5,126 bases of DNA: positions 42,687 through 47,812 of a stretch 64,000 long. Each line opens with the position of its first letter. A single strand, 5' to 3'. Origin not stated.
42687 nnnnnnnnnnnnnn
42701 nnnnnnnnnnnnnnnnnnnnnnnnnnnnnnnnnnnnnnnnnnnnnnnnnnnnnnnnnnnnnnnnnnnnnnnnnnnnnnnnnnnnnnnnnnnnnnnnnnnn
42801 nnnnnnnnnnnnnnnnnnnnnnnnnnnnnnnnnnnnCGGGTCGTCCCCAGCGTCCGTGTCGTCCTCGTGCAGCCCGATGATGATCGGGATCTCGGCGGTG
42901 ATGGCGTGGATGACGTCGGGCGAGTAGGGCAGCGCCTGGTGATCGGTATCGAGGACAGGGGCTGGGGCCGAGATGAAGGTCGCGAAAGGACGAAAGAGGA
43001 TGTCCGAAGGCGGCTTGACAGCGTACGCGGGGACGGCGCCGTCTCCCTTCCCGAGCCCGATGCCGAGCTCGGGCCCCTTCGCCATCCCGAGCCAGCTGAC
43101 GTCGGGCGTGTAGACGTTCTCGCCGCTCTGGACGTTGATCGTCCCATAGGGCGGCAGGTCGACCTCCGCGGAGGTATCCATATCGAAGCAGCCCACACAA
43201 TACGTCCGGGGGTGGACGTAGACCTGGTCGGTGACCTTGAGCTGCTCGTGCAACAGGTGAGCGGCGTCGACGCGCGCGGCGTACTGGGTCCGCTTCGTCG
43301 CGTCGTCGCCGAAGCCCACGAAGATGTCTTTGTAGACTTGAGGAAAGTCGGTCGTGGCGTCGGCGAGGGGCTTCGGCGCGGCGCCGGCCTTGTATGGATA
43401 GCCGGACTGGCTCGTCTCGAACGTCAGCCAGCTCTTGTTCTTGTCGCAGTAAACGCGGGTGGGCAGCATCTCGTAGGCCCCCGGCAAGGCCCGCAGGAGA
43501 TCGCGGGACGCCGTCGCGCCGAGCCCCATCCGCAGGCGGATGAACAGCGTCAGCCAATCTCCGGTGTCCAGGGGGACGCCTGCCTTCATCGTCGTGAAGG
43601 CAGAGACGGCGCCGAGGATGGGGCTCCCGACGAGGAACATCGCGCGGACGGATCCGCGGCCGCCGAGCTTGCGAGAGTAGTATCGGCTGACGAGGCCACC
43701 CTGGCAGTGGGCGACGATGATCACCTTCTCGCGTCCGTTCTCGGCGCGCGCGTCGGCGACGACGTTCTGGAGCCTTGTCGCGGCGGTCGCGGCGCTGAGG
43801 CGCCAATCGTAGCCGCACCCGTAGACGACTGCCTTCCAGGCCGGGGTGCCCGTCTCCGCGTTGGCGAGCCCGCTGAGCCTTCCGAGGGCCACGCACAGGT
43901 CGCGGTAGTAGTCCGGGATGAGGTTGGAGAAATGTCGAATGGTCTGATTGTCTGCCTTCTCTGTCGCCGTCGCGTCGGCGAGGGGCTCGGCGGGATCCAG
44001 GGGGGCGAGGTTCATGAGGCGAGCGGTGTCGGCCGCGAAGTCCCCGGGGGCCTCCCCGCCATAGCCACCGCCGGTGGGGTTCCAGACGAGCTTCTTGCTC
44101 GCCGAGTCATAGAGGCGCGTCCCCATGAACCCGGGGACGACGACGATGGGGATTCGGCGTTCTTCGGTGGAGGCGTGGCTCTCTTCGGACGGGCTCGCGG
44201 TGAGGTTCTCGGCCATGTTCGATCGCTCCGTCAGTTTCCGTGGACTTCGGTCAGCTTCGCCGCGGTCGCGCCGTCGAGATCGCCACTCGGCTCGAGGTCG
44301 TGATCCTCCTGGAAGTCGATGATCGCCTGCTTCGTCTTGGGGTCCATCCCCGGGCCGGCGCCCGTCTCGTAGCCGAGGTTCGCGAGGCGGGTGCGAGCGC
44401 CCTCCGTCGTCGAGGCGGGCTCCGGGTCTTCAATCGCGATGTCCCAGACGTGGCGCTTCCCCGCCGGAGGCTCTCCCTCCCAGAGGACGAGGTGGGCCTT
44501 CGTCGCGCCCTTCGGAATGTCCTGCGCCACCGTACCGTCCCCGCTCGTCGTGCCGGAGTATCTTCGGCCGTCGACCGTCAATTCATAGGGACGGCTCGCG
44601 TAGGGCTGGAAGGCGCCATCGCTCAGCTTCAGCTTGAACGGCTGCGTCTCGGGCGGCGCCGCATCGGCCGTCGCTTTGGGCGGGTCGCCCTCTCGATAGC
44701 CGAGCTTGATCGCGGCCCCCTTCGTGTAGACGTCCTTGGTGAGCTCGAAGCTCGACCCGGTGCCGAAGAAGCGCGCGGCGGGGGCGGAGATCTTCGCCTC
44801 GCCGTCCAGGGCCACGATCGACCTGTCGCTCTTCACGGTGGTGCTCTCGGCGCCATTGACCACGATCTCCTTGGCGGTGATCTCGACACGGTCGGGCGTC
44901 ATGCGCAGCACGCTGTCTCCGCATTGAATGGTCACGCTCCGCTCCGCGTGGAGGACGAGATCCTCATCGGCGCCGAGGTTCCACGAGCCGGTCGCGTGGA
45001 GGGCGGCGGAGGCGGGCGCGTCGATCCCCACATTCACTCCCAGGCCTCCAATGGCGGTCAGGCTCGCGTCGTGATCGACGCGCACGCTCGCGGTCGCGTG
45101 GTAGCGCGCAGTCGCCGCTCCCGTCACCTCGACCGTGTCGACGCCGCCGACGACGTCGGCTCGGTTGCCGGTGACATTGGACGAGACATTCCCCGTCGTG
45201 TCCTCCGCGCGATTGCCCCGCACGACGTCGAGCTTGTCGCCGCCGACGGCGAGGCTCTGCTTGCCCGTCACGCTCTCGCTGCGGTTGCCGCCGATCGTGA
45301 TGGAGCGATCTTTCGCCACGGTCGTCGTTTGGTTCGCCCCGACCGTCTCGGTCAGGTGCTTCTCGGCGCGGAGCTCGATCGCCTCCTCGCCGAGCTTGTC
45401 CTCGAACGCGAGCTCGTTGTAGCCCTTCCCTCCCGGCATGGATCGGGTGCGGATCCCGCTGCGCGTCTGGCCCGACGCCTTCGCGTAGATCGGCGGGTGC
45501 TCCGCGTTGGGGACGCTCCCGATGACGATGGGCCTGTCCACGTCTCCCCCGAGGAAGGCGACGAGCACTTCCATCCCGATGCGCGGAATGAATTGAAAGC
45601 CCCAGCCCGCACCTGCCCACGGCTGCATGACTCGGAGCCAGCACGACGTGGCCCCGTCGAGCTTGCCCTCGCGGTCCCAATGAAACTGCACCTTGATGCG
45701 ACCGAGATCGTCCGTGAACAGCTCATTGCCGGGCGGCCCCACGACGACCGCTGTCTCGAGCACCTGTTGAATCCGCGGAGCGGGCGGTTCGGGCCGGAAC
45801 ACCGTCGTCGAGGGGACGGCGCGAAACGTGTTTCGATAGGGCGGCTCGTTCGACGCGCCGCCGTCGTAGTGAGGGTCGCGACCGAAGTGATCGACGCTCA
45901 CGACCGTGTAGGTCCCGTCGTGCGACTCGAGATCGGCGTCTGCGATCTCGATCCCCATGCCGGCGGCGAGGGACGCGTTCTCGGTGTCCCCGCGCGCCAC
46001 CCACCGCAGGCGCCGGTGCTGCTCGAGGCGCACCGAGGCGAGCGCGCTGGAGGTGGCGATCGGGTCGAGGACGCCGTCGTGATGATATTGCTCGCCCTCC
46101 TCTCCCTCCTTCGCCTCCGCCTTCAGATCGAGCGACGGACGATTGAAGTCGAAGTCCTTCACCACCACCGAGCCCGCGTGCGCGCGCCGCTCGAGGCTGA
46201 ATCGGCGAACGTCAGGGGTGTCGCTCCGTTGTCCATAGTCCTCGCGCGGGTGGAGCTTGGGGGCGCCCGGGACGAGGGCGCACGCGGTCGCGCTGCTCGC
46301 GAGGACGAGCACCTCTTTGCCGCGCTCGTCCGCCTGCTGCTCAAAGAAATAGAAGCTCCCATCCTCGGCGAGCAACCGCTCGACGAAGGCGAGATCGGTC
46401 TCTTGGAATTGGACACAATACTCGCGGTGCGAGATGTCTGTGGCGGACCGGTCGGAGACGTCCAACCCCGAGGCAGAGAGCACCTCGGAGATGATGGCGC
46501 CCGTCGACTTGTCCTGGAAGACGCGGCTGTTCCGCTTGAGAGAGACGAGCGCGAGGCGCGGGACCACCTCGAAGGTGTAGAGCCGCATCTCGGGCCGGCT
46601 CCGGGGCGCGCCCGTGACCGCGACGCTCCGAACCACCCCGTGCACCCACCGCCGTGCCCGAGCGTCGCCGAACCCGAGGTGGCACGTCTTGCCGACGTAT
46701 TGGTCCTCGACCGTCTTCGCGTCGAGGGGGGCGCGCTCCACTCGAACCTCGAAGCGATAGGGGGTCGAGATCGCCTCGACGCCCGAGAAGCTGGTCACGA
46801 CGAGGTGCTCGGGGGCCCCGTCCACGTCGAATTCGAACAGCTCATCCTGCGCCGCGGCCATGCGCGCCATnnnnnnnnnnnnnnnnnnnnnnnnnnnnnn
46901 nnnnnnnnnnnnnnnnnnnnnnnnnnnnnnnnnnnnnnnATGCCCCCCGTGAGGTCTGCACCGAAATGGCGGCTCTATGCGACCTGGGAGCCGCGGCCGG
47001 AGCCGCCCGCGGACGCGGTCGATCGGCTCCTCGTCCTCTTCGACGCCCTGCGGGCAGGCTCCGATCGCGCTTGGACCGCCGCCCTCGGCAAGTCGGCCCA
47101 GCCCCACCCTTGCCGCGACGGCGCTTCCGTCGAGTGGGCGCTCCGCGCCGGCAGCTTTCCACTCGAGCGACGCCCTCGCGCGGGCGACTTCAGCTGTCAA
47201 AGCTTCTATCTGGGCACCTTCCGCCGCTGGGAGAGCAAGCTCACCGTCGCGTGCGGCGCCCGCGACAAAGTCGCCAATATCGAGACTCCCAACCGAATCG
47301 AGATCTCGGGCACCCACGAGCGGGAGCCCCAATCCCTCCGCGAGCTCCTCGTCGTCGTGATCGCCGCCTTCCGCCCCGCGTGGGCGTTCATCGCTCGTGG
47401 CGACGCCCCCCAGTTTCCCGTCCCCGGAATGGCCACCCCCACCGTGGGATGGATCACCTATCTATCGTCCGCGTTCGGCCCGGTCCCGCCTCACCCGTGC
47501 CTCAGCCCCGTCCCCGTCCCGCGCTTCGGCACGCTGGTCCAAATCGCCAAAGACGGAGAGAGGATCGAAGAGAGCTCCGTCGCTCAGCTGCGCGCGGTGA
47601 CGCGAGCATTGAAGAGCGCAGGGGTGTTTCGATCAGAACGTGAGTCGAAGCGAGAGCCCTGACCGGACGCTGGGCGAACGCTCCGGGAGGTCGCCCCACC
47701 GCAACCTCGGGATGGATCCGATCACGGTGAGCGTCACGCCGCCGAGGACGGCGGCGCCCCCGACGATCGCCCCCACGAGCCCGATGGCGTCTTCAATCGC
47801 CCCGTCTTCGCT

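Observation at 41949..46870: VgrG with C-terminal peptidoglycan-binding domain followed by a two-domain effector: lipase-like alpha/beta hydrolase with Cys in the nucleophile elbow plus GH19/COG3179 lysozyme-like domain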

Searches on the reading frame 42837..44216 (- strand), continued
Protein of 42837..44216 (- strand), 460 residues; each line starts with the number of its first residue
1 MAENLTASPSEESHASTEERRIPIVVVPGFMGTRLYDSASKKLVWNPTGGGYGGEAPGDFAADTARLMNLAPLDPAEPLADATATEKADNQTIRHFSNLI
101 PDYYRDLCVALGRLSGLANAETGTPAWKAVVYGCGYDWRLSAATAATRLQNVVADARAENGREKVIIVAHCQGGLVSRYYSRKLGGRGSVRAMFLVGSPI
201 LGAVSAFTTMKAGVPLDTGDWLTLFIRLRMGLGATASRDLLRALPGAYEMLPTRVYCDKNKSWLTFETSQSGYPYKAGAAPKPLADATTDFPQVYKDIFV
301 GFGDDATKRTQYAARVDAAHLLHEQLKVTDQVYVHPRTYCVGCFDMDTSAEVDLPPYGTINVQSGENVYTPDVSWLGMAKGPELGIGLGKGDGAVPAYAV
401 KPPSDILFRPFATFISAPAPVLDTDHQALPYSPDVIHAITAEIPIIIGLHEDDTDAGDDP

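Call 84: search_protein_families(library=pfam, proteins=[L011:7338-8129:+, L007:12160-12885:+], max_evalue=1)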
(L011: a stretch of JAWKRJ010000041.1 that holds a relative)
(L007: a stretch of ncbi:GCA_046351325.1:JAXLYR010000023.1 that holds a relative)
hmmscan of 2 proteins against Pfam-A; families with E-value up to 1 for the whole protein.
L011:7338-8129:+ (263 aa): 0 families

L007:12160-12885:+ (241 aa): 1 family
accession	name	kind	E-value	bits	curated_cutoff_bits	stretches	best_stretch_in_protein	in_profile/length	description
PF15579.11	Imm52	-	4.2e-05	23.7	25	1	134-207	128-204/233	Immunity protein 52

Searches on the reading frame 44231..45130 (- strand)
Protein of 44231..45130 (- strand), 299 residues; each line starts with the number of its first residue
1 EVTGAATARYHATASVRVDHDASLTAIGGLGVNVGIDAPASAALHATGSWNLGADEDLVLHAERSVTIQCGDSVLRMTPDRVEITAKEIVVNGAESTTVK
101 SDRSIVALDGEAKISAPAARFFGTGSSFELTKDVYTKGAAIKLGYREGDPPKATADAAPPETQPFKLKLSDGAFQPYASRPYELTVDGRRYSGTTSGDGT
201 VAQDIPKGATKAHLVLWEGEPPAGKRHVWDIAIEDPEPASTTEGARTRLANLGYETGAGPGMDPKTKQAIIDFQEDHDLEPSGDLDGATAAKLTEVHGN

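Call 59: search_protein_families(library=pfam, proteins=[window:44231-45130:-], max_evalue=10)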
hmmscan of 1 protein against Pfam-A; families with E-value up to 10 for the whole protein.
window:44231-45130:- (299 aa): 2 families
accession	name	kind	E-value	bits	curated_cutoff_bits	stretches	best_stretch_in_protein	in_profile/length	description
PF01471.23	PG_binding_1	-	3e-08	34.1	23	1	246-293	9-57/57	Putative peptidoglycan binding domain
PF10106.14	DUF2345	-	0.003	17.8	30.7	2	34-74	14-54/151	Uncharacterized protein conserved in bacteria (DUF2345)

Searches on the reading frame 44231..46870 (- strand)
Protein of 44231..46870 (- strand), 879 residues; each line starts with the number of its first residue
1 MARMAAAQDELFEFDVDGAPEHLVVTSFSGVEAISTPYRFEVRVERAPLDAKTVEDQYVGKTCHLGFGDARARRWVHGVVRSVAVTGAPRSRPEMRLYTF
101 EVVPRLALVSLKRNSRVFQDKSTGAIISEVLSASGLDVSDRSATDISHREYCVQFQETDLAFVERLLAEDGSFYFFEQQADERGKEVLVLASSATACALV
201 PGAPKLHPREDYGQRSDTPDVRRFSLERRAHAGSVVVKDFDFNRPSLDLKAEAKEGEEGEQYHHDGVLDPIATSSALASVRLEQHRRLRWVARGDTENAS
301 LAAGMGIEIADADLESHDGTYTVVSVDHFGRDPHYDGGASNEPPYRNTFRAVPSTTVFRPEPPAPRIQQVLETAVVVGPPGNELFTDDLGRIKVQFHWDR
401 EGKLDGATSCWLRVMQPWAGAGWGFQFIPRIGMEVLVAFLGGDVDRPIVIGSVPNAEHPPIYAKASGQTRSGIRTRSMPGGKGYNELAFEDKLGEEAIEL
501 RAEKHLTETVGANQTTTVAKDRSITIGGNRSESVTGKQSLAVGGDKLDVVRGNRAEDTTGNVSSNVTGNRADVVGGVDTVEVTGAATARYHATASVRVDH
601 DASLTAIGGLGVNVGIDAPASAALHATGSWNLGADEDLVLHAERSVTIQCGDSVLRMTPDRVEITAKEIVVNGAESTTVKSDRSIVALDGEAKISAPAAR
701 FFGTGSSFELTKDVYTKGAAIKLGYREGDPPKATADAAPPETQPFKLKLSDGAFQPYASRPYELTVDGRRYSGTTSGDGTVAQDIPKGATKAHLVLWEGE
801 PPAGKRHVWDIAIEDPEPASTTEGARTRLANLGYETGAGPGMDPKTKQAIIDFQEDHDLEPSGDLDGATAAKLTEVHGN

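Call 3: search_protein_families(library=pfam, proteins=[window:44231-46870:-], max_evalue=0.01)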
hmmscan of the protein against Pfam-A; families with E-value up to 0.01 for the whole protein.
window:44231-46870:- (879 aa): 6 families
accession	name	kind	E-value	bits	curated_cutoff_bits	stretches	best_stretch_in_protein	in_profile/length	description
PF05954.17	Phage_GPD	-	7.1e-60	203.2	30.1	1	32-332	2-303/305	Phage tail baseplate hub (GPD)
PF22178.3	Gp5_trimer_C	-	1.9e-23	83.2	30.9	1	471-582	1-112/112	Bacteriophage T4 gp5 C-terminal trimerisation domain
PF04717.18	Phage_base_V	-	5.7e-16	59.1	23.8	1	387-452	12-73/75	Type VI secretion system/phage-baseplate injector OB domain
PF01471.23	PG_binding_1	-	1.3e-07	32.1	23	1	826-873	9-57/57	Putative peptidoglycan binding domain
PF20093.5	DUF6484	-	0.00025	22.1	27.6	1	431-451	39-59/61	Domain of unknown function (DUF6484)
PF06715.18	Gp5_C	-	0.00069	20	20.4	1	507-527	4-24/24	Gp5 C-terminal repeat (3 copies)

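Call 4: search_protein_families(library=ncbifam, proteins=[window:44231-46870:-], max_evalue=0.01)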
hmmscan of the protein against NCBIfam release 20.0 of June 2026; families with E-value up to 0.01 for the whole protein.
window:44231-46870:- (879 aa): 5 families
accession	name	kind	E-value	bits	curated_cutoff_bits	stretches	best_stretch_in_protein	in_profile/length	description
TIGR03361.1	VI_Rhs_Vgr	subfamily_domain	4.6e-143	477.5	186.35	1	12-522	1-512/513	type VI secretion system tip protein TssI/VgrG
TIGR01646.1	vgr_GE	subfamily_domain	3.1e-91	306.7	121.8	1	24-504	2-479/480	type VI secretion system tip protein VgrG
NF033848.1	VgrG_rel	hypoth_equivalog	3.9e-15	55.1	275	1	288-539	298-541/547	VgrG-related protein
NF052377.1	lmo1851_S41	exception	0.00038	19.3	725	1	823-875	394-447/468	lmo1851 family serine protease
NF041249.1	T6SS_TssI_Fran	equivalog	0.0039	17.2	100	1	642-697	80-135/163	type VI secretion system tip protein TssI/VgrG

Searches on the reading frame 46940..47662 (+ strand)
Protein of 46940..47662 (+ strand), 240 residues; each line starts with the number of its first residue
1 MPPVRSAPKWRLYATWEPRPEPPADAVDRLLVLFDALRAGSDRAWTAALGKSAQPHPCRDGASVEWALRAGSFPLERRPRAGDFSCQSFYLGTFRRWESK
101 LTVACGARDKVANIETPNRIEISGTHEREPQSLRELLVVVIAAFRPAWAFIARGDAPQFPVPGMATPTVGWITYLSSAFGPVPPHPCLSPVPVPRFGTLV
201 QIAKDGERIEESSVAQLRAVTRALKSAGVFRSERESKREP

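Call 3: search_protein_families(library=pfam, proteins=[window:46940-47662:+], max_evalue=0.01)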
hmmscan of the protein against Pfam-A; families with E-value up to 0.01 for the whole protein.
window:46940-47662:+ (240 aa): 1 family
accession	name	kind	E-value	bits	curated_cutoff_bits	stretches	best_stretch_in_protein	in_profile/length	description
PF15579.11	Imm52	-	4.3e-10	40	25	1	76-231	68-231/233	Immunity protein 52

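Call 4: search_protein_families(library=ncbifam, proteins=[window:46940-47662:+], max_evalue=0.01)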
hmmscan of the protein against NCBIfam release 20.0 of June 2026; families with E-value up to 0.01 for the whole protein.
window:46940-47662:+ (240 aa): 0 families

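Call 46: search_solved_structures(query=A6, max_evalue=10, show_alignments=1)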
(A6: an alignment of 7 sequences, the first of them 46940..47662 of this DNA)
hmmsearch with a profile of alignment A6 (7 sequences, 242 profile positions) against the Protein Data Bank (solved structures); distinct sequences matched with E-value up to 10: 11.
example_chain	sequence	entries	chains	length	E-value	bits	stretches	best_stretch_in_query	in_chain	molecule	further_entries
4rho_A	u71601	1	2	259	0.0036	20.1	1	129-226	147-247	Uncharacterized protein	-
6n98_A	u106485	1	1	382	0.22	14.2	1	168-237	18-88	Xylose isomerase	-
4hhl_A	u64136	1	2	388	0.83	12.3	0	9-48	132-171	Xylose isomerase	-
4hhm_A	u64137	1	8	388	0.83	12.3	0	9-48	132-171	Xylose isomerase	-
5a6u_A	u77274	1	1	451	1.6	11.4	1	162-234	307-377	SEC61A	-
6r7q_XX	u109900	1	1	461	1.7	11.3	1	162-234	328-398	Protein transport protein Sec61 subunit alpha isoform 1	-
6ftg_x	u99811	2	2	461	1.7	11.3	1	162-234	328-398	Protein transport protein Sec61 subunit alpha isoform 1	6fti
7zl3_A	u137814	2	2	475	1.8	11.3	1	162-234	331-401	Protein transport protein Sec61 subunit alpha | Sec61a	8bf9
2wwb_A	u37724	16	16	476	1.8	11.3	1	162-234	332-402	PROTEIN TRANSPORT PROTEIN SEC61 SUBUNIT ALPHA ISOFORM 1 | Sec61 alpha subunit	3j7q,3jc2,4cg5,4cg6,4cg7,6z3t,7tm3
6w6l_1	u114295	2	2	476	1.8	11.3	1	162-234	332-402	Protein transport protein Sec61 subunit alpha isoform 1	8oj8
8b6l_A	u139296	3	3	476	2.3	10.9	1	162-234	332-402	Protein transport protein Sec61 subunit alpha isoform 1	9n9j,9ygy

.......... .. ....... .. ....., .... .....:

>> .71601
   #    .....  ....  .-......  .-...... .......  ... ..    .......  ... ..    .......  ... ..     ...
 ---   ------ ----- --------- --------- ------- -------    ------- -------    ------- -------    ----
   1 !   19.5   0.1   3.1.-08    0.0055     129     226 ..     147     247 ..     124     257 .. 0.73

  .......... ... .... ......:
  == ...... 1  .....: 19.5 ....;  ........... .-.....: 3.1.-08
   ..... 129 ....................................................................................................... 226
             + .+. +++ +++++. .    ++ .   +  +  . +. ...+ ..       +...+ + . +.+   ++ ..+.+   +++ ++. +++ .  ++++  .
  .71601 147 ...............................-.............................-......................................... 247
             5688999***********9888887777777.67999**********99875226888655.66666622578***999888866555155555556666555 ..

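Call 47: search_protein_families(library=padloc, proteins=[window:46940-47662:+], max_evalue=0.01)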
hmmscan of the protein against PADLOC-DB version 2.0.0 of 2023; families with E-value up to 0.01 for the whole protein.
window:46940-47662:+ (240 aa): 1 family
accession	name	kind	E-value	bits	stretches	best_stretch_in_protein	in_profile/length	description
PDLC04492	PDC-M17B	-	2.3e-11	41.8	1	14-232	9-234/238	-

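Call 58: find_homologous_proteins(query=window:46940-47662:+, max_evalue=0.001)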
Query window:46940-47662:+ (240 aa): 3 proteins with E <= 0.001 among 2076 candidates.
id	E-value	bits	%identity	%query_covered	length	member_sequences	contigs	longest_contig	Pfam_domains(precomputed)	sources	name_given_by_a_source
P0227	1.7e-152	524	97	100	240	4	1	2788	PF15579.11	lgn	-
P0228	3.5e-111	389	72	95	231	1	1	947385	PF15579.11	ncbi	ncbi:MAG: hypothetical protein U0271_21270 [Polyangiaceae bacterium]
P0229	1.4e-101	357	69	96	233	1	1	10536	PF15579.11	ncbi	-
